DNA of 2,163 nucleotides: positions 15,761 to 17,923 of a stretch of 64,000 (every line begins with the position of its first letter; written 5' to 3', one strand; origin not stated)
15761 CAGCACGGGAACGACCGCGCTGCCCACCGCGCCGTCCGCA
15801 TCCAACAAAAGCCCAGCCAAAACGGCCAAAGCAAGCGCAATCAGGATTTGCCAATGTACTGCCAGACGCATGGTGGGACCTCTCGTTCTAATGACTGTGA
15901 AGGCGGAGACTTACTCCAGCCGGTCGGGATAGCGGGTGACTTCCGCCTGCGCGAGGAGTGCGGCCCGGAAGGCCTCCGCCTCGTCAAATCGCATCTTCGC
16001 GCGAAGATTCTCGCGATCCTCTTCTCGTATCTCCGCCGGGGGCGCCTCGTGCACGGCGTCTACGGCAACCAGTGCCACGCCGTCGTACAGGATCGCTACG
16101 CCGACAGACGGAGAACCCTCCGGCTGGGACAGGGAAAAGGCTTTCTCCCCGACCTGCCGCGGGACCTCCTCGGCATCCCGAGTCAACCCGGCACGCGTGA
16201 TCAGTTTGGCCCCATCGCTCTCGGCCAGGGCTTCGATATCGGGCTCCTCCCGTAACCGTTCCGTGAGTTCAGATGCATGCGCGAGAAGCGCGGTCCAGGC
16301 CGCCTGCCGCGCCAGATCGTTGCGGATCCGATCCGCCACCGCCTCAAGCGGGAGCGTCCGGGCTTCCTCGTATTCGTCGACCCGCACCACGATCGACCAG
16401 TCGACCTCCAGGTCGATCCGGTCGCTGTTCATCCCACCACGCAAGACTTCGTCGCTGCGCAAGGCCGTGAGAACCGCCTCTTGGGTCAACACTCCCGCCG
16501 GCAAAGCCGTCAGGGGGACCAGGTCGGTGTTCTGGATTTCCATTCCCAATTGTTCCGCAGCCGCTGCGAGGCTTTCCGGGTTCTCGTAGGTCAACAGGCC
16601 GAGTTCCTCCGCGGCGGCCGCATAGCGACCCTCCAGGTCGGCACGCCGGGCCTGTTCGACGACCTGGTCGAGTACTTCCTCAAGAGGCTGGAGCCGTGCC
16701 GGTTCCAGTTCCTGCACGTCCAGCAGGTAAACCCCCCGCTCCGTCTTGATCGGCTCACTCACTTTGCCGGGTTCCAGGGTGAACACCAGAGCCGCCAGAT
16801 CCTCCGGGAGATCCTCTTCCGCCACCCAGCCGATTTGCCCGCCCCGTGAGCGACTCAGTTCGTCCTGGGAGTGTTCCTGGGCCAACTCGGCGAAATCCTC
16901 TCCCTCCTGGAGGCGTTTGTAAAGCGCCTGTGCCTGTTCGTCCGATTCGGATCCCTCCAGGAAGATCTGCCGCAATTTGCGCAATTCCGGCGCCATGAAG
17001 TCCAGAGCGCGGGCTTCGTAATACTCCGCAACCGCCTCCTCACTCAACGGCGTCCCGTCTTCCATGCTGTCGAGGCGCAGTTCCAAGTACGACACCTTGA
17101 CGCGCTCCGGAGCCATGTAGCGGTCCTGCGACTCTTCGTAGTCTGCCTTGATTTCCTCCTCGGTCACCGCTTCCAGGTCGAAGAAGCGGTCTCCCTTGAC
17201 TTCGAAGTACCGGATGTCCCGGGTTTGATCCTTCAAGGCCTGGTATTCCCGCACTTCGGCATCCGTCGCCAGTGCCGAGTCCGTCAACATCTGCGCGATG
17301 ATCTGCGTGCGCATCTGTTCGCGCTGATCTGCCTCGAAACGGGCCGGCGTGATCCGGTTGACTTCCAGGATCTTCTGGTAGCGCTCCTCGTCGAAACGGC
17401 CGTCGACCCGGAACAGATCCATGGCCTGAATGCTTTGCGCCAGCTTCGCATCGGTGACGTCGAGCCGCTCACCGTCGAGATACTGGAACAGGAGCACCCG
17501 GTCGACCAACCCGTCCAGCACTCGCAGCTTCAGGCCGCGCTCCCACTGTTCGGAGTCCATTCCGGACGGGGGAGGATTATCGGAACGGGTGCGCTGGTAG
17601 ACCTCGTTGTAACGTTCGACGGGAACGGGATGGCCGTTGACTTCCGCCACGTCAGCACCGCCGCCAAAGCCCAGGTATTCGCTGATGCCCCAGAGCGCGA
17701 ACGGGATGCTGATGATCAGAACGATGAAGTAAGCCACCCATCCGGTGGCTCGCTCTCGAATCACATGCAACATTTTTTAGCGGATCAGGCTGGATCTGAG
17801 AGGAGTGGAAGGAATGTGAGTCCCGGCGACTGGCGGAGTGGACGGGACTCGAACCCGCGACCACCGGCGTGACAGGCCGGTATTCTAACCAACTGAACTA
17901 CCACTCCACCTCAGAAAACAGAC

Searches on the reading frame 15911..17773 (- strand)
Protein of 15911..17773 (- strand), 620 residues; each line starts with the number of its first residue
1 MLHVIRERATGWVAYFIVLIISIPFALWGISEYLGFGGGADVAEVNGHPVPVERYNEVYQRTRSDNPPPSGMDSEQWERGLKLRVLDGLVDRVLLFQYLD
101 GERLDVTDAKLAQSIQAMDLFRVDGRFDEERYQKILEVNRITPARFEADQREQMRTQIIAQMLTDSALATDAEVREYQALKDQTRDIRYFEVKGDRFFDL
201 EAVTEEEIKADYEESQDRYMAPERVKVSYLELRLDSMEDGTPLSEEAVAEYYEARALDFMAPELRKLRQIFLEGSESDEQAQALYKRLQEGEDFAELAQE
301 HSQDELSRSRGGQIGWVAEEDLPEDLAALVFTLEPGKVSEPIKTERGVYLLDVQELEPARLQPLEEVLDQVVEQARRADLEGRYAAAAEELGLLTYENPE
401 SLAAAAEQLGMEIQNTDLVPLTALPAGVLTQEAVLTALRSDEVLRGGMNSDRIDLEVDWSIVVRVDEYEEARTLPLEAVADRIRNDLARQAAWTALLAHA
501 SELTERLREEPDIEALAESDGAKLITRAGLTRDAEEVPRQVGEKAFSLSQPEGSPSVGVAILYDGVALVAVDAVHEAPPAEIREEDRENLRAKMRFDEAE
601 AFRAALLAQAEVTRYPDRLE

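Call 35: search_protein_families(library=pfam, proteins=[window:15911-17773:-], max_evalue=0.00001)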
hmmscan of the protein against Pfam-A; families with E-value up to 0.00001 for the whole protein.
window:15911-17773:- (620 aa): 5 families
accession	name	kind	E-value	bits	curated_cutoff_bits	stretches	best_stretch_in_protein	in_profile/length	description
PF13624.11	SurA_N_3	-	1.8e-38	132.3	27.2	1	1-157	1-159/162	SurA-like N-terminal domain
PF13145.12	Rotamase_2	-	4.3e-29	102.2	27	1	244-368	2-120/121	PPIC-type PPIASE domain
PF13623.11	SurA_N_2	-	2.6e-24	86.2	28.5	1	3-136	2-145/145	SurA-like N-terminal domain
PF00639.27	Rotamase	-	5.7e-21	75.8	21.7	1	276-354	17-96/97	PPIC-type PPIASE domain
PF13616.12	Rotamase_3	-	2.9e-17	63.7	22.5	1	275-355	34-114/116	PPIC-type PPIASE domain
